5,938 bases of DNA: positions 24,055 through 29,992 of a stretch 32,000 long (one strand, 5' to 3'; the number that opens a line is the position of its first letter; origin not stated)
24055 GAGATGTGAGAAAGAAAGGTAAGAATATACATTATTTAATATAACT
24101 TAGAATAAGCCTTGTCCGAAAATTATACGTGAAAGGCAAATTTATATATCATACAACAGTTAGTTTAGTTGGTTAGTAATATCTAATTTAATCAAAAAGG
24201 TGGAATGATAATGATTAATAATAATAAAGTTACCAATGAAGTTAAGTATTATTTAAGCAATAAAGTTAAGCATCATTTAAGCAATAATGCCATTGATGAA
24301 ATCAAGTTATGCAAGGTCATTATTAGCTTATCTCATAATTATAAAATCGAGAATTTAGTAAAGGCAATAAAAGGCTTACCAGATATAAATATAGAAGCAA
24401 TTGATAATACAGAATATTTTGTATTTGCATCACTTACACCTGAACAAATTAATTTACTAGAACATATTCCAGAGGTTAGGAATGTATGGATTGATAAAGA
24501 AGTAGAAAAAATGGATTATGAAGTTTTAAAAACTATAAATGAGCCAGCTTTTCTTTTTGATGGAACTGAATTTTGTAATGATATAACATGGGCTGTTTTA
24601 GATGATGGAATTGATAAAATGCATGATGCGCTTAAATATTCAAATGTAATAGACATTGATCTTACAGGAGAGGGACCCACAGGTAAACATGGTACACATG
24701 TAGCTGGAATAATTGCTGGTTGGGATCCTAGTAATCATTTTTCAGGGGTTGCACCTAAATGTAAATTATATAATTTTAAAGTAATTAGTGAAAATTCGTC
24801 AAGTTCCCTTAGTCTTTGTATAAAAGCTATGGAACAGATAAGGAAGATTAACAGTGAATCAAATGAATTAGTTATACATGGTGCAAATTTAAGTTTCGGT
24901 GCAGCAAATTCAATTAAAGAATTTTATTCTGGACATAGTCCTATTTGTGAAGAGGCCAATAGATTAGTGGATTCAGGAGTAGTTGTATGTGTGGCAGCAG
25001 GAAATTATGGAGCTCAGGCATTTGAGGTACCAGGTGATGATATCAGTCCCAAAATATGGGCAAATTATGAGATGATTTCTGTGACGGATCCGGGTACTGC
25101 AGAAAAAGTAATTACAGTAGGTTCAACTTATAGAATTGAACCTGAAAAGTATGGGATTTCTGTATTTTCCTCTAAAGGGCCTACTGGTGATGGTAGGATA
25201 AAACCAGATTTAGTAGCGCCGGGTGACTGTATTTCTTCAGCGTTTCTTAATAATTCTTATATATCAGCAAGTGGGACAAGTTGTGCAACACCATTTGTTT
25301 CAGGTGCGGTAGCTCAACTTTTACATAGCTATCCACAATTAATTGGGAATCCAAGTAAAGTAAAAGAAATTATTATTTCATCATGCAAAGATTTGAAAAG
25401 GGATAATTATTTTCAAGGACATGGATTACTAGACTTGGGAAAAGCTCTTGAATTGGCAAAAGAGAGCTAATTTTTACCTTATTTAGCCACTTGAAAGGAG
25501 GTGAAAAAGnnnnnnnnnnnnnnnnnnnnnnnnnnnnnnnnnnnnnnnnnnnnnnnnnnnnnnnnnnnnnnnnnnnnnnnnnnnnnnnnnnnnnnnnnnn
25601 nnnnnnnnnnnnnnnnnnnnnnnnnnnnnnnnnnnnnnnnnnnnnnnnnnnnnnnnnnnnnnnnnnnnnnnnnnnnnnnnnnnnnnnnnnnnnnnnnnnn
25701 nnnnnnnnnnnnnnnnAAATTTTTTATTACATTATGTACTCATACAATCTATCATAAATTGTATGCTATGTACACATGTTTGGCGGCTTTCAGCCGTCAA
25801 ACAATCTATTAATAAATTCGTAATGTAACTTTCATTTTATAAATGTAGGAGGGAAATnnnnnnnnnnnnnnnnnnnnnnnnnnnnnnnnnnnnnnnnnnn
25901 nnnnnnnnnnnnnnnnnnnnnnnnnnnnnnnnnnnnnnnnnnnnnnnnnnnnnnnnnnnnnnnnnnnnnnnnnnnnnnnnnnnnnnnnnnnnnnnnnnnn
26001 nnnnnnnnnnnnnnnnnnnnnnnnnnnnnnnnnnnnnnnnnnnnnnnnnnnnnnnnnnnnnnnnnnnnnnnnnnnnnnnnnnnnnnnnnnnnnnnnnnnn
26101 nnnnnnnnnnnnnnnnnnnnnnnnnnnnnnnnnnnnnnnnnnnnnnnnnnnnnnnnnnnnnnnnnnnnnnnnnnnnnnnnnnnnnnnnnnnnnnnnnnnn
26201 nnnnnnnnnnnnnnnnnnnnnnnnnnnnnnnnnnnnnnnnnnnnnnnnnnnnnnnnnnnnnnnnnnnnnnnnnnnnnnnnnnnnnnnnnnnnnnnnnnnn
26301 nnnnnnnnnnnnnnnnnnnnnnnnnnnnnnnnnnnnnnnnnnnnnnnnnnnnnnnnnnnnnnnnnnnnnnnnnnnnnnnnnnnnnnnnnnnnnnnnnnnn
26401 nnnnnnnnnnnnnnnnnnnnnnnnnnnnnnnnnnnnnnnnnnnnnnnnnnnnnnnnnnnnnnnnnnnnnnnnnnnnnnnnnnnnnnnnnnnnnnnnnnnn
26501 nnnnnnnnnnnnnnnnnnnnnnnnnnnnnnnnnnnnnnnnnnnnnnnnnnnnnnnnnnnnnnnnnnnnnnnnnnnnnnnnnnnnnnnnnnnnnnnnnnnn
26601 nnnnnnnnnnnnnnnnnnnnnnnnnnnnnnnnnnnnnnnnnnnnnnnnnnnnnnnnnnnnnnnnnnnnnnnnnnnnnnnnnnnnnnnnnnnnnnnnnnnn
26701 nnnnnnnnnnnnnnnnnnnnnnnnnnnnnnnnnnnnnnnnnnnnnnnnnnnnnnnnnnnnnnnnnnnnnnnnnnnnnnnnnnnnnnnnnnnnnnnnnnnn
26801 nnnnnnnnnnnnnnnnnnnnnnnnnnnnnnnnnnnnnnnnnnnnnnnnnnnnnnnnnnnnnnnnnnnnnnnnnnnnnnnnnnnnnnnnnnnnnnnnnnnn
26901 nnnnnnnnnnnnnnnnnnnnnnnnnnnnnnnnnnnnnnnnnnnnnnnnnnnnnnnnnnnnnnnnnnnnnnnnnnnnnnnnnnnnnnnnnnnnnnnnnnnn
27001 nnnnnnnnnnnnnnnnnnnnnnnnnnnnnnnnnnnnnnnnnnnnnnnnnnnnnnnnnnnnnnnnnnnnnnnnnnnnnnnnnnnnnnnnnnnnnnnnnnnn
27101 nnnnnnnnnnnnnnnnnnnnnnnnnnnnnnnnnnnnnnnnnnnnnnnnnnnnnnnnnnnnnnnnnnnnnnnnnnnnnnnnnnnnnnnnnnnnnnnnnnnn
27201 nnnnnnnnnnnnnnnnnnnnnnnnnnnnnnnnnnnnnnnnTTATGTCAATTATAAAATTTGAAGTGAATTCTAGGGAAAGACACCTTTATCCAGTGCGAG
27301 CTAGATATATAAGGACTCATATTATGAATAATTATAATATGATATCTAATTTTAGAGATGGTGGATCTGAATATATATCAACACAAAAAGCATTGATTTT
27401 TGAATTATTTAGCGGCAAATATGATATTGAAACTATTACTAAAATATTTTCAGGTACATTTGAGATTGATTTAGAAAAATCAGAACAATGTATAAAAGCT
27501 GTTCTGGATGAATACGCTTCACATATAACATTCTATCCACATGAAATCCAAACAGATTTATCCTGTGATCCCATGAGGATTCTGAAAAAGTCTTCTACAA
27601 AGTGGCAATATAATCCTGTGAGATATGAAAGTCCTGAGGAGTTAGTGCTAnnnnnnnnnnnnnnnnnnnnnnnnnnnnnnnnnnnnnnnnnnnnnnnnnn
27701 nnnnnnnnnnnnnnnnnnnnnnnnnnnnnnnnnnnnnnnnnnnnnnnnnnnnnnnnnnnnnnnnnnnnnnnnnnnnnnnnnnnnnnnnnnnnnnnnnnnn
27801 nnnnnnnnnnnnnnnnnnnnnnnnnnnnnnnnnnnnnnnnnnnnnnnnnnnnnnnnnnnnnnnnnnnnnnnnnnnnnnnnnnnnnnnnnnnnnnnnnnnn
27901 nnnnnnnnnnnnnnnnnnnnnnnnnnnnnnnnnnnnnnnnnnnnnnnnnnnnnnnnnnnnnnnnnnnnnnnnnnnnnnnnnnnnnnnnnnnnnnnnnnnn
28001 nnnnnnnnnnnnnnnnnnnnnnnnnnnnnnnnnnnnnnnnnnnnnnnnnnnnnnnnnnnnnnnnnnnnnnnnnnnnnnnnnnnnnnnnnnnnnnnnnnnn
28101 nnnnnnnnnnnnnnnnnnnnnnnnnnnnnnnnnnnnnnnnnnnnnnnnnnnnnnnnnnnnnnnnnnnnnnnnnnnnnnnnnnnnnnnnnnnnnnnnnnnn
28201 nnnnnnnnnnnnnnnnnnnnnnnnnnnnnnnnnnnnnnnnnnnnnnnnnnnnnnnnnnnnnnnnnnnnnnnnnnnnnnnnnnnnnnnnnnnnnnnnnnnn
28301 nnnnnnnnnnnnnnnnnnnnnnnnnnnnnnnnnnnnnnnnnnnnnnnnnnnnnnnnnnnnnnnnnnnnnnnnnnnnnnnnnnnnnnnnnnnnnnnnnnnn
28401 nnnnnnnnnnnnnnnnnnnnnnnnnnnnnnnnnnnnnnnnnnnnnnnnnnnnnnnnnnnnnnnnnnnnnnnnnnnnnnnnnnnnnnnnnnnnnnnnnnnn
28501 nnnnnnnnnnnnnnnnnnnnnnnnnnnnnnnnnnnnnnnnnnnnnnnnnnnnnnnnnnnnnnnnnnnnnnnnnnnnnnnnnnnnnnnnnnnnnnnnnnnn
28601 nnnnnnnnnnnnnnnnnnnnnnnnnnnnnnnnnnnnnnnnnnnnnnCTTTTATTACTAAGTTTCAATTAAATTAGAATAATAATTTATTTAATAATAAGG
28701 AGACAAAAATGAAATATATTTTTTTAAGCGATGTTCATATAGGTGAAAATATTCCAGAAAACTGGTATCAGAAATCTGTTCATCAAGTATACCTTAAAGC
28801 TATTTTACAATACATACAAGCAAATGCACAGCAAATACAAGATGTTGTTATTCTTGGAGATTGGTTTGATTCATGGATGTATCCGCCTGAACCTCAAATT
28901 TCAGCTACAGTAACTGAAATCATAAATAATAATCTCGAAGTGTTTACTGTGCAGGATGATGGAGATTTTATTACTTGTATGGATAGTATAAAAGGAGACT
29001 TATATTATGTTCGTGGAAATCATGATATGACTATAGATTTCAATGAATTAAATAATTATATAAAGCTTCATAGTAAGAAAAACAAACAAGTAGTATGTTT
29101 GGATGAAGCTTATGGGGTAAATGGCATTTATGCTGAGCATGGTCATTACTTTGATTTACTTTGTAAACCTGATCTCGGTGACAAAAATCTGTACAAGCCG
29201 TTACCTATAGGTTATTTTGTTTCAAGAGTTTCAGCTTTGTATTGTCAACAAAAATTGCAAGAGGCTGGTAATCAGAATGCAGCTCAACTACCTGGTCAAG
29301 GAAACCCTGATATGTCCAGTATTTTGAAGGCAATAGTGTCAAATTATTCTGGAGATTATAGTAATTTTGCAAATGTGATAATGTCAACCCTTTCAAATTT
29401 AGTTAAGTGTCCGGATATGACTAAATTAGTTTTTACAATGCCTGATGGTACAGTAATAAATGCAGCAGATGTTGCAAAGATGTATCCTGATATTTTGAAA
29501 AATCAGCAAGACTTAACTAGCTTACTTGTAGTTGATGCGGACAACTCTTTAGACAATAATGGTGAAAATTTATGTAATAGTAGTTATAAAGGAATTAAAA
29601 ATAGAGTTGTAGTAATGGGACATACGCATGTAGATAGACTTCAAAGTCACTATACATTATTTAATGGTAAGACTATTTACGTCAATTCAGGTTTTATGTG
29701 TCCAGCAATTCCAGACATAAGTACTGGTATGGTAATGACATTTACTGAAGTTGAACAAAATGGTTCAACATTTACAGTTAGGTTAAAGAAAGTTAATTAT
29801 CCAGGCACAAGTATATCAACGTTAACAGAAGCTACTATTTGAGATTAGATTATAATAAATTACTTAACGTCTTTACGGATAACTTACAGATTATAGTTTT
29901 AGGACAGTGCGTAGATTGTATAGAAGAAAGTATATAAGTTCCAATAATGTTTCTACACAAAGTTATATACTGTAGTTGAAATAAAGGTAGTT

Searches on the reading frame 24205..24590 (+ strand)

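Call 43: search_protein_families(library=pfam, proteins=[window:24205-24590:+], max_evalue=1)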
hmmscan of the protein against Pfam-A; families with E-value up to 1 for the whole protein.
window:24205-24590:+ (128 aa): 1 family
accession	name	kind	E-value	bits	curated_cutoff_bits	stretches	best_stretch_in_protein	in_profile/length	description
PF05922.21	Inhibitor_I9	-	0.12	13.5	21.2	1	75-101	54-80/82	Peptidase inhibitor I9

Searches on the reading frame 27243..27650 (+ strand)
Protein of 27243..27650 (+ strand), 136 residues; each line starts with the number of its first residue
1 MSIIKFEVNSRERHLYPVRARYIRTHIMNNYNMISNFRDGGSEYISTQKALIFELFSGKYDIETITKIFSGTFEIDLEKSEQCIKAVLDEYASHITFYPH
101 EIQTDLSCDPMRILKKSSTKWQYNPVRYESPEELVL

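Call 43: search_protein_families(library=pfam, proteins=[window:27243-27650:+], max_evalue=1)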
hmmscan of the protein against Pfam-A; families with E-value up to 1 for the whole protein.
window:27243-27650:+ (136 aa): 1 family
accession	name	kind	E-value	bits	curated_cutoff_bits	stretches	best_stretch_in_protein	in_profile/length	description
PF18249.6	Ca_bind_SSO6904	-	0.039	14.7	25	1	55-97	14-55/90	Calcium binding protein SSO6904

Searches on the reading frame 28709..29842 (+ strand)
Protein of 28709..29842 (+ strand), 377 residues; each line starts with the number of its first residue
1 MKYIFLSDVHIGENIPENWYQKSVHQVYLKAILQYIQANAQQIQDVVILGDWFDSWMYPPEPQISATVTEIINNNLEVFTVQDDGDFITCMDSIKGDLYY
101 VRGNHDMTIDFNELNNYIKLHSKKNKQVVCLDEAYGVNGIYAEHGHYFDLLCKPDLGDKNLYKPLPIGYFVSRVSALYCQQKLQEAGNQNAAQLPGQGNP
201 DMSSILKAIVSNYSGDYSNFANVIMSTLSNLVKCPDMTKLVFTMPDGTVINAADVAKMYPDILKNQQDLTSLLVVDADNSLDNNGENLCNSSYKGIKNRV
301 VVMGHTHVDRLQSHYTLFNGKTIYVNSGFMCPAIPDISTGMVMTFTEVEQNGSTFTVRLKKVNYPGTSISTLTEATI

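Call 4: search_protein_families(library=pfam, proteins=[window:28709-29842:+], max_evalue=0.01)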
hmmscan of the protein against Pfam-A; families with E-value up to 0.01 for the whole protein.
window:28709-29842:+ (377 aa): 2 families
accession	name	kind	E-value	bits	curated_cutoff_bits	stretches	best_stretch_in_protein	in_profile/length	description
PF12850.12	Metallophos_2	-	2.8e-08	34.4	27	1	295-342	105-148/154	Calcineurin-like phosphoesterase superfamily domain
PF00149.33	Metallophos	-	3.3e-08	34.6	21.5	1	1-161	1-128/191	Calcineurin-like phosphoesterase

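Call 5: search_protein_families(library=ncbifam, proteins=[window:28709-29842:+], max_evalue=0.01)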
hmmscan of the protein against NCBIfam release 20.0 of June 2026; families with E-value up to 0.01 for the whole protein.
window:28709-29842:+ (377 aa): 6 families
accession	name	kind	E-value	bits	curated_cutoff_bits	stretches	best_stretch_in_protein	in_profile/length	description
NF003743.0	PRK05340.1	equivalog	7e-06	25.4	134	1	1-88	2-84/242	UDP-2,3-diacylglucosamine diphosphatase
TIGR00619.1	sbcd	subfamily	0.00026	20.9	77.65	1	1-61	1-58/252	exonuclease subunit SbcD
TIGR01854.1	lipid_A_lpxH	equivalog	0.00087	18.6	190.35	1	5-87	3-80/231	UDP-2,3-diacylglucosamine diphosphatase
TIGR00040.1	yfcE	subfamily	0.0016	18.5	56.25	0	258-313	67-122/158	YfcE family phosphodiesterase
NF006988.0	PRK09453.1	equivalog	0.0018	18.1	117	0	294-330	115-146/183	phosphodiesterase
NF008206.2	PRK10966.1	equivalog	0.005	16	450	0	1-59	1-56/380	exonuclease subunit SbcD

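Call 73: search_solved_structures(query=window:28709-29839:+, max_evalue=1)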
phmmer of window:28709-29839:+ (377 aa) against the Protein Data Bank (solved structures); distinct sequences matched with E-value up to 1: 5.
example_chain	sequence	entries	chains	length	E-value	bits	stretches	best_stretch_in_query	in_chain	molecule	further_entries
8qk2_A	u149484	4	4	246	0.094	14.7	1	31-89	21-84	UDP-2,3-diacylglucosamine hydrolase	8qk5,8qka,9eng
6pj3_A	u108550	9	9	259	0.1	14.6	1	30-89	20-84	UDP-2,3-diacylglucosamine hydrolase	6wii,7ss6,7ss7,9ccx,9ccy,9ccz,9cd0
6ph9_A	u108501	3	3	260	0.11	14.5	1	30-89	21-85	UDP-2,3-diacylglucosamine hydrolase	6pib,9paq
2oap_1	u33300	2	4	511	0.3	13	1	292-374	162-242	Type II secretion system protein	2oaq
7otj_A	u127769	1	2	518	0.47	12.4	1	43-139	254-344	ATP-dependent DNA helicase PIF1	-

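Call 85: predict_structure(protein=window:28709-29839:+)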
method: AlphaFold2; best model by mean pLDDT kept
length: 377 residues; sequences in the alignment: 1
mean_pLDDT: 33.3   pTM: 0.19
mean pLDDT of the five models: 33.3, 30.9, 30.4, 30.0, 27.9
residues with pLDDT >= 90: 0; 70-90: 0; 50-70: 1; < 50: 376
segments of 3 or more residues with pLDDT < 50: 1-351, 353-377
pLDDT, mean of each block of 10 residues (from residue 1): 31 34 38 42 35 32 28 31 29 34 35 42 35 30 23 28 25 29 39 40 37 33 30 30 34 37 33 33 36 34 29 26 28 28 41 42 38 35
secondary structure, 60 per line:
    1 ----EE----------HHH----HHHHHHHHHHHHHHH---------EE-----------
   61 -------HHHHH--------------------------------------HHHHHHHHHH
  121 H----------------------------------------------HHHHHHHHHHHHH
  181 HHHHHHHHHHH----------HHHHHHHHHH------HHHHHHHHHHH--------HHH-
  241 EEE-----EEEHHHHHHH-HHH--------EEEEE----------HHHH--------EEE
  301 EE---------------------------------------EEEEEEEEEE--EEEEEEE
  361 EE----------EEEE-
elements in order: H24-38 H68-72 H111-121 H168-191 H202-211 H218-228 E241-243 E249-251 H252-258 E271-275 H286-289 E298-302 E342-351 E354-362 E373-376
